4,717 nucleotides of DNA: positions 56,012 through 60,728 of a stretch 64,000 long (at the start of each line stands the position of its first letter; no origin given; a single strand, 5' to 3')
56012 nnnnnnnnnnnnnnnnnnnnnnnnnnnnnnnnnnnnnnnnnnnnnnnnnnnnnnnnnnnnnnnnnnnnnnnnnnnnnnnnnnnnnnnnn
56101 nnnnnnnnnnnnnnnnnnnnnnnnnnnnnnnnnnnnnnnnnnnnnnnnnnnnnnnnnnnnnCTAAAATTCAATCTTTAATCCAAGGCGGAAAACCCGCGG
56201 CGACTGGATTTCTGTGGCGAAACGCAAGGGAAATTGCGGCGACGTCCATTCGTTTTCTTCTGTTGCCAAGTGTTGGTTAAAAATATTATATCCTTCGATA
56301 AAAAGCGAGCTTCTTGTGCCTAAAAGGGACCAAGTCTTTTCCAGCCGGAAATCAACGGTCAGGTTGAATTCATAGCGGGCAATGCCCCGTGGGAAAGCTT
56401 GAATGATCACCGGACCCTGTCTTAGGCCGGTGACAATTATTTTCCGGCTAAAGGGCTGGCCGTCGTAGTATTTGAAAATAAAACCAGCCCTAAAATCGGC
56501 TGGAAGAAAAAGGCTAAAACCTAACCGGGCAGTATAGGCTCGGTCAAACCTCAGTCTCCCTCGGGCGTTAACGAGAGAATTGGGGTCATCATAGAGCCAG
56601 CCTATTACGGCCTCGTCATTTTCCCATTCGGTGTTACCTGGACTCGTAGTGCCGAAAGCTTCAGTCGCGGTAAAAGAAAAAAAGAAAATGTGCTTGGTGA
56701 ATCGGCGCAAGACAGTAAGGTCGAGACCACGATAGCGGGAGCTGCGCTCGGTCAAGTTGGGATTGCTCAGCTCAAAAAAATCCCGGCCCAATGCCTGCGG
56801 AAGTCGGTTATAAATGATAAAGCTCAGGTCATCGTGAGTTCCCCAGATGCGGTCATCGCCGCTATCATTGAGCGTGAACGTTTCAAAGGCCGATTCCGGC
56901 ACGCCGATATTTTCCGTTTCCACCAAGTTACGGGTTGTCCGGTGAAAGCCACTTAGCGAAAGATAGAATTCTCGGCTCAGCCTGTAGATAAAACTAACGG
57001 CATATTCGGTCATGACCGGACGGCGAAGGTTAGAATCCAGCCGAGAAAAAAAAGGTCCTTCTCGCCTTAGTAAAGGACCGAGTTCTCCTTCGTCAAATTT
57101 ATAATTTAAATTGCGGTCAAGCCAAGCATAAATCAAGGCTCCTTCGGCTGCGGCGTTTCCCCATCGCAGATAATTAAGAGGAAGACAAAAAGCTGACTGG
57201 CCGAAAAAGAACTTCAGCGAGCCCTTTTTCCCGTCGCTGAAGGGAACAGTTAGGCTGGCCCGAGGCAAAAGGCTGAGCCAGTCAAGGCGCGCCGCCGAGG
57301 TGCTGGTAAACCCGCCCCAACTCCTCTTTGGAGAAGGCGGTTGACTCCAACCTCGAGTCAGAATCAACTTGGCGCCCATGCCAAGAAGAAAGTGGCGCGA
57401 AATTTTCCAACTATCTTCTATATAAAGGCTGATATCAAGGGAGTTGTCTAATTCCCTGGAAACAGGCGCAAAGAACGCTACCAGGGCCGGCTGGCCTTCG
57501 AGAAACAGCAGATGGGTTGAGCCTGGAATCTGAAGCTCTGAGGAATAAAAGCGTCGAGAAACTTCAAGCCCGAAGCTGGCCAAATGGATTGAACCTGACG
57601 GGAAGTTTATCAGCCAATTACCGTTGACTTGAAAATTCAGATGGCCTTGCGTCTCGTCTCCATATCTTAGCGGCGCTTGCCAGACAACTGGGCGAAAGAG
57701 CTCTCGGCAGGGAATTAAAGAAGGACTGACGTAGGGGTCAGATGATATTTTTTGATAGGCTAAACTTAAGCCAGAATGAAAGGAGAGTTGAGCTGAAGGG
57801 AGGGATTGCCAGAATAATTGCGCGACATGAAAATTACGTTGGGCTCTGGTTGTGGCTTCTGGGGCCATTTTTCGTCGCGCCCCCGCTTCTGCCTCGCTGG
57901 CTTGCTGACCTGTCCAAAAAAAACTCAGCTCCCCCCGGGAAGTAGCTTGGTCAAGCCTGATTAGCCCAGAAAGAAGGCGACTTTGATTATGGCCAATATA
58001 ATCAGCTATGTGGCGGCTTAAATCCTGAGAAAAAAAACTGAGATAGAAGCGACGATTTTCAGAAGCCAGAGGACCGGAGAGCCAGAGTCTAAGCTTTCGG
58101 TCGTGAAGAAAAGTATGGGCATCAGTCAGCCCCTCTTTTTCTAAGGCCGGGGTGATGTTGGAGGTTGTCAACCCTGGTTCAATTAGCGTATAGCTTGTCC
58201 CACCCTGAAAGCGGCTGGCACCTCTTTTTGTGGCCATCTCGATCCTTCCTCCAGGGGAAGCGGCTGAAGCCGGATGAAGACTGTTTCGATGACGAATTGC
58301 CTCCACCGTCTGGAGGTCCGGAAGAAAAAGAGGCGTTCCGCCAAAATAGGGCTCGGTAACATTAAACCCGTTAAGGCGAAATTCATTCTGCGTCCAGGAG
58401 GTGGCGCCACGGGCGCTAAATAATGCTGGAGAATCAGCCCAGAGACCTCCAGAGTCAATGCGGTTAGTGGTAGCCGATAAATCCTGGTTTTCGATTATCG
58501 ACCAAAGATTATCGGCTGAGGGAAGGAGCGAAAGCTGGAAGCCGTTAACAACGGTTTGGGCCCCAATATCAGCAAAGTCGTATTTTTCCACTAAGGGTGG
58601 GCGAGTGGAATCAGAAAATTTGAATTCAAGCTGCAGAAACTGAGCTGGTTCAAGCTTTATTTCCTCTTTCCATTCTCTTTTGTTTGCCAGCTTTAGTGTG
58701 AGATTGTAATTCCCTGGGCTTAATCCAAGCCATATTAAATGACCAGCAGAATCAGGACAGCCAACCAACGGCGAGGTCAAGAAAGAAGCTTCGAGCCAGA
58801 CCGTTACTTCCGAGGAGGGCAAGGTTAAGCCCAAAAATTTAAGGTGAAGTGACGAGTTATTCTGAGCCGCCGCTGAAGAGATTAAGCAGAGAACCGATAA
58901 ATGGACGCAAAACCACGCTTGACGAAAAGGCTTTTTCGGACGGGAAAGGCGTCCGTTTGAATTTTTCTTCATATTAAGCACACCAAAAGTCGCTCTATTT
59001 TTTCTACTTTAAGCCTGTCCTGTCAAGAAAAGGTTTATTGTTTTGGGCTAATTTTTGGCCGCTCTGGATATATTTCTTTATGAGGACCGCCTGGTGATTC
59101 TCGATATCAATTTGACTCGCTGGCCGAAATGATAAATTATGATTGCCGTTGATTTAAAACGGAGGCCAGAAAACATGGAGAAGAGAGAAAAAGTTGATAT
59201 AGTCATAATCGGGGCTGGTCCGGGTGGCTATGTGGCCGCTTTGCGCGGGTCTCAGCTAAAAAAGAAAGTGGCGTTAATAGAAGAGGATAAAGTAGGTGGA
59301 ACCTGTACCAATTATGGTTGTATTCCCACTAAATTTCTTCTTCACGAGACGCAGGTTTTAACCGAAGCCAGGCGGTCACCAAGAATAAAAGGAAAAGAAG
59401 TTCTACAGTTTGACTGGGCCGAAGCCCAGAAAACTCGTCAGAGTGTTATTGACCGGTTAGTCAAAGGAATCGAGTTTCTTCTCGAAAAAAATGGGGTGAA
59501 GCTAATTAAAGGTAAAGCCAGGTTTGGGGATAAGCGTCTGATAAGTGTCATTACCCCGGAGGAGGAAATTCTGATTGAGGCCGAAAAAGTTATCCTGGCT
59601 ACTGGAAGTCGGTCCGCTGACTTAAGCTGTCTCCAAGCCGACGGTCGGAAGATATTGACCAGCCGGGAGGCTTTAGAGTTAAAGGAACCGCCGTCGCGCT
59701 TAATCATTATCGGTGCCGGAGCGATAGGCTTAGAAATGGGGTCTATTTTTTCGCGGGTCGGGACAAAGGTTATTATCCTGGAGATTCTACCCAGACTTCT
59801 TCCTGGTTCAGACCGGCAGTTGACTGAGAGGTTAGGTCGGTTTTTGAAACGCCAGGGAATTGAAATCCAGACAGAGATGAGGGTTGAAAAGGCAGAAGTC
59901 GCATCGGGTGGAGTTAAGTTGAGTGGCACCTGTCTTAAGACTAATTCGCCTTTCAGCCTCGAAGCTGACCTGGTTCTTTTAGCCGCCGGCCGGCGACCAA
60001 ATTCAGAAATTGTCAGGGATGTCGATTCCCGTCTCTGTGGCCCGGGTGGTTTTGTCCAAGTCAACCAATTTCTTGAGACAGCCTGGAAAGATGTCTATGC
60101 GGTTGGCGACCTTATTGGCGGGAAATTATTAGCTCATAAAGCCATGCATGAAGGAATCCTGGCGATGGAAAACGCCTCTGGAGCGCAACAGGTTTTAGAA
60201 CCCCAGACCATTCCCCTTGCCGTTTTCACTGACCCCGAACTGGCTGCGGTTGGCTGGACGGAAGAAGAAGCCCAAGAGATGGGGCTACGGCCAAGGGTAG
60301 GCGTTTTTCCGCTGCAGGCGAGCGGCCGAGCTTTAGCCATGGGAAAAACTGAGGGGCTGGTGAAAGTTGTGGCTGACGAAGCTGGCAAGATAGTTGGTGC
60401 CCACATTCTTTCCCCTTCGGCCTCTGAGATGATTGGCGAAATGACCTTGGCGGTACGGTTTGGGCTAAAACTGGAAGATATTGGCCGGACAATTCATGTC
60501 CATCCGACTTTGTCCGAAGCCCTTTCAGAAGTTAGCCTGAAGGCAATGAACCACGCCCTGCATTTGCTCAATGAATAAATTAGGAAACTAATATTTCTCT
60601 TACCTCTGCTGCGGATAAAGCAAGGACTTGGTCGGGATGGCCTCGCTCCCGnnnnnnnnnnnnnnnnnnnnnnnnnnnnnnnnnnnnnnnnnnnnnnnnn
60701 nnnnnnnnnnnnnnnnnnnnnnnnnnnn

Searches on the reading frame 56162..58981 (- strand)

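Call 9: search_protein_families(library=pfam, proteins=[window:56162-58981:-], max_evalue=0.001)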
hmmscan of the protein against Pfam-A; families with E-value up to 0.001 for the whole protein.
window:56162-58981:- (939 aa): 1 family
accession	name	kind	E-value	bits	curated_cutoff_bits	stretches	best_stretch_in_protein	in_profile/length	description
PF25183.1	OMP_b-brl_4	-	0.00017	20.6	30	0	642-827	518-678/838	Outer membrane beta barrel domain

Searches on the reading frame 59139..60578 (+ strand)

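Call 9: search_protein_families(library=pfam, proteins=[window:59139-60578:+], max_evalue=0.001)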
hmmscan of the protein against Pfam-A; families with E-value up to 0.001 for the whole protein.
window:59139-60578:+ (479 aa): 12 families
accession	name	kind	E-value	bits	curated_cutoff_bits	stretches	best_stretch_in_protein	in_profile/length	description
PF07992.20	Pyr_redox_2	-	8.6e-65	219.5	26.1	1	20-339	2-291/291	Pyridine nucleotide-disulphide oxidoreductase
PF02852.28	Pyr_redox_dim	-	5.8e-35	120.3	25.3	1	358-464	1-108/110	Pyridine nucleotide-disulphide oxidoreductase, dimerisation domain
PF00070.33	Pyr_redox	-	6.1e-18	65.5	22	1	187-261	1-79/82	Pyridine nucleotide-disulphide oxidoreductase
PF01134.28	GIDA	-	8.5e-09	35.4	22.1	1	20-158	1-152/391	Glucose inhibited division protein A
PF13738.12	Pyr_redox_3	-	2.4e-08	34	30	0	22-157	1-134/305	Pyridine nucleotide-disulphide oxidoreductase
PF03486.20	HI0933_like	-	4.2e-07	30.1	50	0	20-51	2-33/244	HI0933-like protein Rossmann domain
PF12831.13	FAD_oxidored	-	8.8e-07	29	27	1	20-156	1-145/416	FAD dependent oxidoreductase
PF01266.30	DAO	-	1.1e-06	28.9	27.9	0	20-55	1-38/353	FAD dependent oxidoreductase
PF13450.12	NAD_binding_8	-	2.4e-06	28.1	21.9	1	23-59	1-38/68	NAD(P)-binding Rossmann-like domain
PF01946.23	Thi4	-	3.5e-06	26.9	26.2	0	8-54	7-55/235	Thi4 family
PF00890.30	FAD_binding_2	-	3.2e-05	23.7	20.4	1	20-59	1-40/414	FAD binding domain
PF01262.27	AlaDh_PNT_C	-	0.00063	19.7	23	0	185-263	28-104/214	Alanine dehydrogenase/PNT, C-terminal domain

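Call 70: search_protein_families(library=ncbifam, proteins=[window:59139-60578:+], max_evalue=0.00001)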
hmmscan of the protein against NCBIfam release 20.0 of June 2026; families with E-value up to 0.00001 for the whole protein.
window:59139-60578:+ (479 aa): 57 families (the best 25 are shown)
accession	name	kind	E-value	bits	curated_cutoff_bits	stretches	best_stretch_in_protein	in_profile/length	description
TIGR01350.1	lipoamide_DH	equivalog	5.5e-141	470.4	408.8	1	19-475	2-460/461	dihydrolipoyl dehydrogenase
TIGR02053.1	MerA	equivalog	6.9e-99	331.9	454.45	1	20-463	2-447/465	mercury(II) reductase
NF003585.0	PRK05249.1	equivalog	9.5e-84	281.6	465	1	15-472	3-460/464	Si-specific NAD(P)(+) transhydrogenase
NF004945.0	PRK06292.2-3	equivalog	2.9e-80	270.4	494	1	17-463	2-446/457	dihydrolipoyl dehydrogenase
NF004943.0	PRK06292.2-1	equivalog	2.9e-80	270.3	432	1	17-466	2-452/456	dihydrolipoyl dehydrogenase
NF004946.0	PRK06292.2-4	subfamily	1.4e-79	268.1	634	1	17-464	2-465/487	dihydrolipoyl dehydrogenase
NF004947.0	PRK06292.2-5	equivalog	1.3e-78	265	592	1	17-467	2-456/474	dihydrolipoyl dehydrogenase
NF004991.0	PRK06370.1-3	subfamily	2.5e-78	263.9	620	1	12-465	29-483/509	FAD-containing oxidoreductase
NF005883.0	PRK07845.1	equivalog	4.1e-77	260.1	479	1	20-472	4-462/466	NAD(P)H-quinone dehydrogenase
NF004776.0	PRK06116.1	equivalog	7.4e-77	259.3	480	1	18-462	4-446/450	glutathione-disulfide reductase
NF005884.0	PRK07846.1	equivalog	2.7e-76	257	501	1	17-466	2-448/454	mycothione reductase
NF004992.0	PRK06370.1-4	equivalog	1.2e-70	238.2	629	1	17-464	3-450/459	FAD-containing oxidoreductase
TIGR03452.1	mycothione_red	equivalog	6.4e-68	229.7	635.65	1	18-463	2-446/452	mycothione reductase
NF040477.1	chlor_oxi_RclA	equivalog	9e-67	225.6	740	1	20-465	5-436/441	reactive chlorine resistance oxidoreductase RclA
NF005572.0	PRK07251.1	equivalog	1.6e-66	224.8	537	1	18-465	3-435/438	FAD-containing oxidoreductase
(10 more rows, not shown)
